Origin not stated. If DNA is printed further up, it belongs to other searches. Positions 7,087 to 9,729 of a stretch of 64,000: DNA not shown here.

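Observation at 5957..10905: Stand-alone operon: pentapeptide-repeat protein, orphan VirD4/TraG coupling ATPase and HExxH protein, with no secretion channel nearby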

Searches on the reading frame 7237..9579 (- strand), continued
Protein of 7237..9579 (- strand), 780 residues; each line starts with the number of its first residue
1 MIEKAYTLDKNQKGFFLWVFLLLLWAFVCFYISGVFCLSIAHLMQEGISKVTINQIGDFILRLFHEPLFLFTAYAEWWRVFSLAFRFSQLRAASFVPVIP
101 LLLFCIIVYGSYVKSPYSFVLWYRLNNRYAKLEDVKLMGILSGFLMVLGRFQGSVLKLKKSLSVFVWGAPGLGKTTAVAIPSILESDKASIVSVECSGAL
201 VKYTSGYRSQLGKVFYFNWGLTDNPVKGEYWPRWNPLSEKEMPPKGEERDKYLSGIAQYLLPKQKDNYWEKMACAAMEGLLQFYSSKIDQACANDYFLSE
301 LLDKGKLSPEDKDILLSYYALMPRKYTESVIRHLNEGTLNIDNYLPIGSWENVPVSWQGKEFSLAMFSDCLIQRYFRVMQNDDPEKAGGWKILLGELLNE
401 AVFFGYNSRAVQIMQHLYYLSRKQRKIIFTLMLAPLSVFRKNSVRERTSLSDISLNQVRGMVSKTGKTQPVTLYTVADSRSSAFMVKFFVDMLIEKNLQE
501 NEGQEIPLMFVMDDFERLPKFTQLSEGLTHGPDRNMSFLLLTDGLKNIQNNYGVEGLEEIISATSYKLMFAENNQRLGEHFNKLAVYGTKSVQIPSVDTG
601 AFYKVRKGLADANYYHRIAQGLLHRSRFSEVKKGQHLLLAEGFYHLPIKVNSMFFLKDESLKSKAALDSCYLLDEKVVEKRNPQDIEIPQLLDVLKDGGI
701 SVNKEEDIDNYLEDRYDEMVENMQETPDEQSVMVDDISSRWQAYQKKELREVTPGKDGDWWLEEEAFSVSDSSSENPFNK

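Call 27: predict_structure(alignment_id=A1)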
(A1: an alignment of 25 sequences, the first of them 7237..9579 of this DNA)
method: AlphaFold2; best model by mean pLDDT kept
length: 780 residues; sequences in the alignment: 25
mean_pLDDT: 84.4   pTM: 0.78
mean pLDDT of the five models: 84.4, 82.7, 82.5, 82.0, 80.7
residues with pLDDT >= 90: 436; 70-90: 224; 50-70: 55; < 50: 65
segments of 3 or more residues with pLDDT < 50: 1-10, 725-772, 774-780
pLDDT, mean of each block of 10 residues (from residue 1): 43 77 90 92 88 90 91 91 90 89 89 78 80 91 92 92 94 93 96 94 96 94 92 94 90 93 75 93 95 94 89 94 93 91 92 91 94 85 66 92 93 92 85 88 92 91 88 93 94 90 79 94 94 94 92 91 94 91 86 73 71 87 72 90 90 92 95 90 87 84 65 64 50 45 40 33 44 46
secondary structure, 60 per line:
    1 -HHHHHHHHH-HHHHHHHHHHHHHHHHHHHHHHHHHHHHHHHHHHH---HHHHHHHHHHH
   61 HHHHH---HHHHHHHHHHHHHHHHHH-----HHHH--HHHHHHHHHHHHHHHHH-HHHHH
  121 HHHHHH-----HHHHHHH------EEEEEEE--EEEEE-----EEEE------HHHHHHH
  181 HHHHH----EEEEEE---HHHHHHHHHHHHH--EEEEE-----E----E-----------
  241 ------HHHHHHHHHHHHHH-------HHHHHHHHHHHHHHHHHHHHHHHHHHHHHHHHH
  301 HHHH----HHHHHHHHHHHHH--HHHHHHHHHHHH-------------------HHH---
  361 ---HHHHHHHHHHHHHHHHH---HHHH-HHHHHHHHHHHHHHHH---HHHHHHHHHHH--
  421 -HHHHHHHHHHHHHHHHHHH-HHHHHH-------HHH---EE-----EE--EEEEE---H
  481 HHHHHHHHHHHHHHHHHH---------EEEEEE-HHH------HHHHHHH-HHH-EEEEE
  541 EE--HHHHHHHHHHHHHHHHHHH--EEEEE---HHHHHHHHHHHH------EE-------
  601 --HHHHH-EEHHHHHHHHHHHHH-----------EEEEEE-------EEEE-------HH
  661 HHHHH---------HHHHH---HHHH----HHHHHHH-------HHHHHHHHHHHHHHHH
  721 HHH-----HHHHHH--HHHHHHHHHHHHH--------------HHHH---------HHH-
elements in order (helices of 4 or more, strands of 3 or more residues): H2-10 H12-46 H50-65 H69-86 H92-95 H98-114 H116-126 H132-138 E145-151 E154-158 E164-167 H174-185 E190-195 H199-211 E214-218 H247-260 H268-304 H309-321 H324-335 H364-380 H384-387 H389-404 H408-418 H422-440 H442-447 E472-476 H480-498 E508-513 H524-530 E536-542 H545-563 E566-570 H574-585 H603-607 H611-623 E635-640 E648-651 H659-665 H675-679 H683-686 H691-697 H705-723 H729-734 H737-749 H764-767
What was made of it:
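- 7237..9579 (-): Divergent VirD4/TraG-type coupling protein (T4CP), 780 aa. From the model's helices and the sequence I infer two N-terminal TM helices (about residues 21-45 and 93-113) around a loop of about 45 residues, presumably periplasmic, with invariant P67, Y74 and W77. No topology prediction was run. Then comes a RecA-like nucleotide-binding domain with an inserted all-alpha domain. Walker A is at residues 168-175 (nt 9055-9078) and Walker B at 508-514 (nt 8038-8058). The acidic C-terminal tail carries a conserved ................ motif (residues 759-778, about nt 7246-7305). The AF2 model has pLDDT 84 and pTM 0.78 (call 27).
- On Type IV coupling protein (VirD4/TraG/TrwB family): The AF2 model has pLDDT 84 (call 27).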

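Call 29: fold_search(model_id=the predicted structure, library=pdb)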
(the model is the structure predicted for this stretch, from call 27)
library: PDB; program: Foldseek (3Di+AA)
matches with E <= 10: 274; with E <= 0.001: 67
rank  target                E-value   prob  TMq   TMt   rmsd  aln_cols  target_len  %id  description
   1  8dol_D                6.3e-14  1.00  0.43  0.62  15.0       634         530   13  Mechanism of regulation of the Helicobacter pylori Cagbeta ATPase by CagZ (released 2023-02-15)
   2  8dol_A                6.6e-14  1.00  0.43  0.61  15.8       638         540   13  Mechanism of regulation of the Helicobacter pylori Cagbeta ATPase by CagZ (released 2023-02-15)
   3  8dol_B                2.3e-13  1.00  0.40  0.61  13.1       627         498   11  Mechanism of regulation of the Helicobacter pylori Cagbeta ATPase by CagZ (released 2023-02-15)
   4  8dol_C                3.4e-13  1.00  0.43  0.64  14.7       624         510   14  Mechanism of regulation of the Helicobacter pylori Cagbeta ATPase by CagZ (released 2023-02-15)
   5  8dol_F                4.1e-13  1.00  0.44  0.64  14.7       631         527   13  Mechanism of regulation of the Helicobacter pylori Cagbeta ATPase by CagZ (released 2023-02-15)
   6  1e9s_M                2.4e-07  1.00  0.37  0.62   8.0       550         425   12  Bacterial conjugative coupling protein TrwBdeltaN70. Unbound monoclinic form. (released 2001-02-06)
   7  1e9s_L                2.9e-07  1.00  0.37  0.62   8.0       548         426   12  Bacterial conjugative coupling protein TrwBdeltaN70. Unbound monoclinic form. (released 2001-02-06)
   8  1e9r_G                3.3e-07  1.00  0.37  0.64   7.0       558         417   11  Bacterial conjugative coupling protein TrwBdeltaN70. Trigonal form in complex with sulphate. (released 2001-02-06)
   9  1gl7_F                3.6e-07  1.00  0.37  0.65   7.1       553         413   12  Plasmid coupling protein TrwB in complex with the non-hydrolisable ATP-analogue ADPNP. (released 2002-05-16)
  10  1gl7_G                3.8e-07  1.00  0.36  0.63   7.2       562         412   11  Plasmid coupling protein TrwB in complex with the non-hydrolisable ATP-analogue ADPNP. (released 2002-05-16)
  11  1gl6_E                4.6e-07  1.00  0.33  0.58   8.9       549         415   12  Plasmid coupling protein TrwB in complex with the non-hydrolysable GTP analogue GDPNP (released 2002-05-16)
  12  1e9s_I                5.0e-07  1.00  0.36  0.61   8.5       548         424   12  Bacterial conjugative coupling protein TrwBdeltaN70. Unbound monoclinic form. (released 2001-02-06)
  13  1e9r_E                5.5e-07  1.00  0.38  0.65   7.1       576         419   11  Bacterial conjugative coupling protein TrwBdeltaN70. Trigonal form in complex with sulphate. (released 2001-02-06)
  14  1e9s_F                5.8e-07  1.00  0.37  0.63   8.5       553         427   12  Bacterial conjugative coupling protein TrwBdeltaN70. Unbound monoclinic form. (released 2001-02-06)
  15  1gl7_A                6.1e-07  1.00  0.37  0.65   8.2       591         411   11  Plasmid coupling protein TrwB in complex with the non-hydrolisable ATP-analogue ADPNP. (released 2002-05-16)
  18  1e9r_A                7.3e-07  1.00  0.38  0.65   7.1       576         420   11  Bacterial conjugative coupling protein TrwBdeltaN70. Trigonal form in complex with sulphate. (released 2001-02-06)
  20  1e9s_D                7.7e-07  1.00  0.37  0.65   7.6       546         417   12  Bacterial conjugative coupling protein TrwBdeltaN70. Unbound monoclinic form. (released 2001-02-06)
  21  1e9s_A                7.7e-07  1.00  0.36  0.61   8.1       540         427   12  Bacterial conjugative coupling protein TrwBdeltaN70. Unbound monoclinic form. (released 2001-02-06)
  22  1e9r_D                8.8e-07  1.00  0.38  0.66   7.2       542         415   11  Bacterial conjugative coupling protein TrwBdeltaN70. Trigonal form in complex with sulphate. (released 2001-02-06)
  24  1e9s_J                8.8e-07  1.00  0.35  0.60   8.0       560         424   12  Bacterial conjugative coupling protein TrwBdeltaN70. Unbound monoclinic form. (released 2001-02-06)
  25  1e9s_K                9.2e-07  1.00  0.37  0.64   7.7       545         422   12  Bacterial conjugative coupling protein TrwBdeltaN70. Unbound monoclinic form. (released 2001-02-06)
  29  1e9r_F                1.2e-06  1.00  0.36  0.62   7.2       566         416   11  Bacterial conjugative coupling protein TrwBdeltaN70. Trigonal form in complex with sulphate. (released 2001-02-06)
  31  1e9s_B                1.3e-06  1.00  0.36  0.62   8.0       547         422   12  Bacterial conjugative coupling protein TrwBdeltaN70. Unbound monoclinic form. (released 2001-02-06)
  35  1e9r_B                1.6e-06  1.00  0.36  0.62   7.3       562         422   11  Bacterial conjugative coupling protein TrwBdeltaN70. Trigonal form in complex with sulphate. (released 2001-02-06)
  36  1e9s_G                1.6e-06  1.00  0.37  0.62   8.6       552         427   12  Bacterial conjugative coupling protein TrwBdeltaN70. Unbound monoclinic form. (released 2001-02-06)
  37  1e9s_E                1.7e-06  1.00  0.33  0.58  10.0       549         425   12  Bacterial conjugative coupling protein TrwBdeltaN70. Unbound monoclinic form. (released 2001-02-06)
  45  1e9s_H                3.9e-06  1.00  0.36  0.61   7.8       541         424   12  Bacterial conjugative coupling protein TrwBdeltaN70. Unbound monoclinic form. (released 2001-02-06)
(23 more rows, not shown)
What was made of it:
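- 7237..9579 (-): Foldseek best hits are Cagbeta 8dol (6e-14) and TrwB (2e-7) (call 29).
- On Type IV coupling protein (VirD4/TraG/TrwB family): Foldseek hits are 8dol at 6e-14 and 1e9r/1e9s at 2e-7, with TM-score (target-normalised) 0.61-0.66 (call 29).
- Closest known: Cagbeta-CagZ of Helicobacter pylori. Same: Cagbeta is also the best structural match to this ATPase (call 29).
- T4CPs share the FtsK/HerA fold; HerA and VirB4 appear among the structural hits (call 29).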

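Call 43: search_protein_representatives(alignment_id=A1)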
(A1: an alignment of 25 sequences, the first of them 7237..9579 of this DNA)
Query: 25 sequences, 782 profile positions. Proteins with E-value up to 0.001 (for the whole library): 4407; up to 1e-10: 1177; up to 1e-30: 173. The best 150 are listed.
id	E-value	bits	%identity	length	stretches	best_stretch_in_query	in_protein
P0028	0.0e+00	1105.6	-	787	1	1-781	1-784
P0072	0.0e+00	1099.2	-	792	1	1-782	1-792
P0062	4.9e-297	1003.8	-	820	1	11-773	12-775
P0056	4.1e-294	994.1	-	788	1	19-782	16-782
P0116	1.0e-290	982.8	-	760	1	1-781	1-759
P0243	5.8e-273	924.2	-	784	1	1-780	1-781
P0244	1.6e-270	916.1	-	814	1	1-781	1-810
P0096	9.5e-265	897.0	-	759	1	1-775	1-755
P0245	6.5e-247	838.0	-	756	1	15-780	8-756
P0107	5.4e-243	825.1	-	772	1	7-782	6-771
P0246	2.0e-242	823.2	-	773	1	14-780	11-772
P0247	4.4e-240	815.4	-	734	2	14-703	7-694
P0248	3.4e-231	786.0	-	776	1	1-780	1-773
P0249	1.2e-224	764.4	-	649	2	121-585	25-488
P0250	1.3e-215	734.5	-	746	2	1-677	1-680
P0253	4.8e-189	646.6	-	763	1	15-782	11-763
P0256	3.0e-175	601.0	-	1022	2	10-727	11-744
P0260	1.5e-154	532.6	-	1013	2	14-775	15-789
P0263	7.7e-143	493.8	-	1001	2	15-685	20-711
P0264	1.0e-135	470.2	-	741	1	12-703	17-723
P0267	1.8e-132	459.5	-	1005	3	14-569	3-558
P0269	1.6e-130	453.1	-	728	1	13-691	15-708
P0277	6.6e-117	408.1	-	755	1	4-668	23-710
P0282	2.6e-89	316.8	-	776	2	351-673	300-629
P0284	4.6e-89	316.0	-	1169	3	171-492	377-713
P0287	1.7e-77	277.8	-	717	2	351-664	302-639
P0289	8.0e-77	275.5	-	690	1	24-582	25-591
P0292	1.9e-70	254.5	-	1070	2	157-665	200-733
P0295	2.1e-66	241.0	-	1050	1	7-664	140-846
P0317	1.4e-53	198.6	-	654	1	29-489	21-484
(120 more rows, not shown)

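Call 45: search_protein_families(library=pfam, proteins=[P0256, P0260, P0263, P0267, P0264, P0269, P0277, P0284, P0292, P0295], max_evalue=0.001)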
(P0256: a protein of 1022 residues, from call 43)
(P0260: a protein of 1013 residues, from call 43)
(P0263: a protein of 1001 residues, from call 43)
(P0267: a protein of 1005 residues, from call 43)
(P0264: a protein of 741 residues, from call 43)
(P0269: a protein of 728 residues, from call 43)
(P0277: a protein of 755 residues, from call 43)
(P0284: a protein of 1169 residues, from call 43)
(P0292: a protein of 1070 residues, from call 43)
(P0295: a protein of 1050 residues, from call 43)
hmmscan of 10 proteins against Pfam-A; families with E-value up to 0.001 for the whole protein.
P0256 (1022 aa): 3 families
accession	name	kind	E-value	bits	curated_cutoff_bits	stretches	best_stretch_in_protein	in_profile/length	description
PF02534.20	T4SS-DNA_transf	-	4.6e-33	115.2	20.1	2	415-687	200-458/468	Type IV secretory system Conjugative DNA transfer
PF10412.15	TrwB_AAD_bind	-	2.2e-12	47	20.5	1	488-662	212-378/387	Type IV secretion-system coupling protein DNA-binding domain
PF12696.13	TraG-D_C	-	2.4e-12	47.3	22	1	525-651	1-125/126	TraM recognition site of TraD and TraG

P0260 (1013 aa): 3 families
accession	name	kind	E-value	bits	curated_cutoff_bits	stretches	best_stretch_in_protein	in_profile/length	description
PF02534.20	T4SS-DNA_transf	-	2.3e-35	122.8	20.1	2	412-683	200-456/468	Type IV secretory system Conjugative DNA transfer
PF12696.13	TraG-D_C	-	1.2e-10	41.8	22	1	525-623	1-98/126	TraM recognition site of TraD and TraG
PF10412.15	TrwB_AAD_bind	-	3e-07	30.1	20.5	1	526-658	246-376/387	Type IV secretion-system coupling protein DNA-binding domain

P0263 (1001 aa): 3 families
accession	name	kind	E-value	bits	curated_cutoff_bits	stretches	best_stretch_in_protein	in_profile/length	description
PF02534.20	T4SS-DNA_transf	-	1.2e-35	123.7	20.1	1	135-689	1-453/468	Type IV secretory system Conjugative DNA transfer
PF10412.15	TrwB_AAD_bind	-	1.5e-09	37.7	20.5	1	445-607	169-318/387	Type IV secretion-system coupling protein DNA-binding domain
PF12696.13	TraG-D_C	-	0.00098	19.5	22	0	538-609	5-76/126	TraM recognition site of TraD and TraG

P0267 (1005 aa): 1 family
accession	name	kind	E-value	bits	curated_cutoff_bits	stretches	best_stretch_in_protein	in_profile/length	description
PF10412.15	TrwB_AAD_bind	-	2.6e-05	23.7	20.5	0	467-557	219-306/387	Type IV secretion-system coupling protein DNA-binding domain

P0264 (741 aa): 3 families
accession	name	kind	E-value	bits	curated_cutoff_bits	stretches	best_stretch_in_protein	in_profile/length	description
PF02534.20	T4SS-DNA_transf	-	7.7e-35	121.1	20.1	2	425-686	207-456/468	Type IV secretory system Conjugative DNA transfer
PF12696.13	TraG-D_C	-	1.2e-10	41.8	22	1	529-652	1-125/126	TraM recognition site of TraD and TraG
PF10412.15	TrwB_AAD_bind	-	1.8e-06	27.5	20.5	1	532-655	248-370/387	Type IV secretion-system coupling protein DNA-binding domain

P0269 (728 aa): 3 families
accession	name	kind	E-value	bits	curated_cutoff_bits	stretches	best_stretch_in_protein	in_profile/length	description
PF02534.20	T4SS-DNA_transf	-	9.9e-29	100.9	20.1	2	416-613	203-395/468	Type IV secretory system Conjugative DNA transfer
PF12696.13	TraG-D_C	-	8.2e-18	65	22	1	521-622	1-102/126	TraM recognition site of TraD and TraG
PF10412.15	TrwB_AAD_bind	-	3.1e-13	49.8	20.5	1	495-631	223-356/387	Type IV secretion-system coupling protein DNA-binding domain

P0277 (755 aa): 3 families
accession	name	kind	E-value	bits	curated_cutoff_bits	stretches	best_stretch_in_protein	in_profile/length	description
PF02534.20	T4SS-DNA_transf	-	3.3e-48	165.1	20.1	2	437-692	192-440/468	Type IV secretory system Conjugative DNA transfer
PF10412.15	TrwB_AAD_bind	-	2.4e-21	76.5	20.5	1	404-650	109-333/387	Type IV secretion-system coupling protein DNA-binding domain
PF12696.13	TraG-D_C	-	4.8e-20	72.2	22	1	562-674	1-125/126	TraM recognition site of TraD and TraG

P0284 (1169 aa): 4 families
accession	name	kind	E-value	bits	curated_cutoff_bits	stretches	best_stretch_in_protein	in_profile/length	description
PF02534.20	T4SS-DNA_transf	-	5.5e-48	164.4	20.1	3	765-933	298-454/468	Type IV secretory system Conjugative DNA transfer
PF12696.13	TraG-D_C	-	6.8e-22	78.2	22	1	774-897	2-125/126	TraM recognition site of TraD and TraG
PF10412.15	TrwB_AAD_bind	-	2.8e-17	63.1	20.5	1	776-899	248-369/387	Type IV secretion-system coupling protein DNA-binding domain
PF05203.21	Hom_end_hint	-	2.4e-07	31.4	32.1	1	220-299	3-85/228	Hom_end-associated Hint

P0292 (1070 aa): 3 families
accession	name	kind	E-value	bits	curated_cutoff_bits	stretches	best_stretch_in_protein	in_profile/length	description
PF02534.20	T4SS-DNA_transf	-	4.8e-54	184.4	20.1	2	451-737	192-459/468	Type IV secretory system Conjugative DNA transfer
PF12696.13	TraG-D_C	-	7.4e-27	94.2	22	1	578-699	2-124/126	TraM recognition site of TraD and TraG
PF10412.15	TrwB_AAD_bind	-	1.7e-20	73.7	20.5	1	576-706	244-373/387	Type IV secretion-system coupling protein DNA-binding domain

P0295 (1050 aa): 3 families
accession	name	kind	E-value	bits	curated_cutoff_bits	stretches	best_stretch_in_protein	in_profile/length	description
PF02534.20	T4SS-DNA_transf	-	1.6e-43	149.7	20.1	2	571-850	203-458/468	Type IV secretory system Conjugative DNA transfer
PF12696.13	TraG-D_C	-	4.1e-19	69.2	22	1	688-814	3-126/126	TraM recognition site of TraD and TraG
PF10412.15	TrwB_AAD_bind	-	1.5e-15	57.4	20.5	1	583-824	160-378/387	Type IV secretion-system coupling protein DNA-binding domain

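Call 46: find_encoding_contigs(protein=P0264, flank=10000, max_places=3)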
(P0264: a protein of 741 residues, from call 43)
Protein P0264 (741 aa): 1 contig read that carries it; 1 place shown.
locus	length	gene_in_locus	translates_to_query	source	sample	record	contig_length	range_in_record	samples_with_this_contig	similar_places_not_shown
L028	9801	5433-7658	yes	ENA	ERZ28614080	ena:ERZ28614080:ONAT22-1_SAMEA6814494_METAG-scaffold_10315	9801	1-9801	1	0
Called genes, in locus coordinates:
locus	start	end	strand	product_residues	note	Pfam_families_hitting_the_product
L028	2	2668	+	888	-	?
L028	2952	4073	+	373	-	-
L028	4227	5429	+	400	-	-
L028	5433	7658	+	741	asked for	PF02534:T4SS-DNA_transf, PF10412:TrwB_AAD_bind (faint), PF02534:T4SS-DNA_transf, PF12696:TraG-D_C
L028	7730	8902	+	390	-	PF00753:Lactamase_B, PF19583:ODP, PF12706:Lactamase_B_2 (weak), PF00258:Flavodoxin_1, PF12724:Flavodoxin_5 (weak)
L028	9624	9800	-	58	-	?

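Call 47: search_protein_families(library=pfam, proteins=[L028:2-2668:+, L028:2952-4073:+, L028:4227-5429:+], max_evalue=0.01)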
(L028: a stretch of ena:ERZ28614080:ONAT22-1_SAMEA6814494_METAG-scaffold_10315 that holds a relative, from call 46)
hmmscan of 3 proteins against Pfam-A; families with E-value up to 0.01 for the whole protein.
L028:2-2668:+ (888 aa): 4 families
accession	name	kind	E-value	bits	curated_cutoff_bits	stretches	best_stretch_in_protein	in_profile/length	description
PF17432.8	DUF3458_C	-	1.9e-110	369.6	24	1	547-863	1-320/320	Domain of unknown function (DUF3458_C) ARM repeats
PF01433.26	Peptidase_M1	-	9.7e-48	163.1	27.7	1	220-434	1-218/218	Peptidase family M1 domain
PF11940.14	DUF3458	-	2.6e-26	92.3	28.6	1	439-541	1-92/95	Domain of unknown function (DUF3458) Ig-like fold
PF17900.6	Peptidase_M1_N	-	1.3e-17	65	25.8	1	14-181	7-186/186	Peptidase M1 N-terminal domain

L028:2952-4073:+ (373 aa): 0 families

L028:4227-5429:+ (400 aa): 3 families
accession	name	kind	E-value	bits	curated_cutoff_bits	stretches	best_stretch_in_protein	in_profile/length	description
PF00805.28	Pentapeptide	-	4.4e-36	122.5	20.2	3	41-80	1-40/40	Pentapeptide repeats (8 copies)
PF13599.13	Pentapeptide_4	-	1e-12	48.3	38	1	37-107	7-77/78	Pentapeptide repeat region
PF13576.12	Pentapeptide_3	-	7.3e-09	36.2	27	1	70-104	3-39/48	Pentapeptide repeats (9 copies)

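Call 48: find_encoding_contigs(protein=P0256, flank=10000, max_places=3)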
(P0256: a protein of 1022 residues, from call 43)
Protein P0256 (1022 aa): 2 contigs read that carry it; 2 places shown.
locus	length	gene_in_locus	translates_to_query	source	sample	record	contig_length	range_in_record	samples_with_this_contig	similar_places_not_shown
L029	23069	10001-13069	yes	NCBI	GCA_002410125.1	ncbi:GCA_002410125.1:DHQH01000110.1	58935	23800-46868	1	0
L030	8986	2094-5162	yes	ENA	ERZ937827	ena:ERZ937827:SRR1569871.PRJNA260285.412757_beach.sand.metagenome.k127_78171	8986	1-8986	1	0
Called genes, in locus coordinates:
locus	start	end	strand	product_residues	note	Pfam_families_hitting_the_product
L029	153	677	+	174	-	-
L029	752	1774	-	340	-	PF01408:GFO_IDH_MocA, PF03807:F420_oxidored (faint), PF22725:GFO_IDH_MocA_C3, PF02894:GFO_IDH_MocA_C (faint)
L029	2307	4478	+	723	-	PF02321:OEP (weak)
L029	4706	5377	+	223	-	PF00364:Biotin_lipoyl (faint), PF25917:BSH_RND (weak), PF25997:BSH_YhbJ (faint)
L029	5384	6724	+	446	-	-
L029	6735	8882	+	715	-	PF02163:Peptidase_M50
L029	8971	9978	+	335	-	PF00805:Pentapeptide (weak)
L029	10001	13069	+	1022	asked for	PF02534:T4SS-DNA_transf, PF10412:TrwB_AAD_bind, PF12696:TraG-D_C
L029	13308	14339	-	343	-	PF00142:Fer4_NifH (faint), PF09140:MipZ, PF10609:ParA, PF13614:AAA_31, PF01656:CbiA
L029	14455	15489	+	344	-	PF01145:Band_7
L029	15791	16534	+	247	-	PF01145:Band_7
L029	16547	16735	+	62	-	PF09838:DUF2065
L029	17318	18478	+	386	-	PF00089:Trypsin, PF13365:Trypsin_2, PF00595:PDZ, PF13180:PDZ_2, PF17820:PDZ_6, PF13180:PDZ_2 (weak)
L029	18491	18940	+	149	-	PF04364:DNA_pol3_chi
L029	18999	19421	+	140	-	PF00334:NDK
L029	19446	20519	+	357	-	PF09839:DUF2066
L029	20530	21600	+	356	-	PF01594:AI-2E_transport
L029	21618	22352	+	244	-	PF00308:Bac_DnaA (weak), PF22688:Hda_lid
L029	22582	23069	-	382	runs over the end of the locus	PF01612:DNA_pol_A_exo1, PF00570:HRDC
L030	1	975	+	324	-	?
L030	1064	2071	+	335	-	PF00805:Pentapeptide (weak)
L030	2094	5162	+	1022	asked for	PF02534:T4SS-DNA_transf, PF10412:TrwB_AAD_bind, PF12696:TraG-D_C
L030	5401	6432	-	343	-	PF00142:Fer4_NifH (faint), PF09140:MipZ, PF10609:ParA, PF13614:AAA_31, PF01656:CbiA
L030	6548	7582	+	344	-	PF01145:Band_7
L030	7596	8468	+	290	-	PF01145:Band_7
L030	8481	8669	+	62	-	PF09838:DUF2065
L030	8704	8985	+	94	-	?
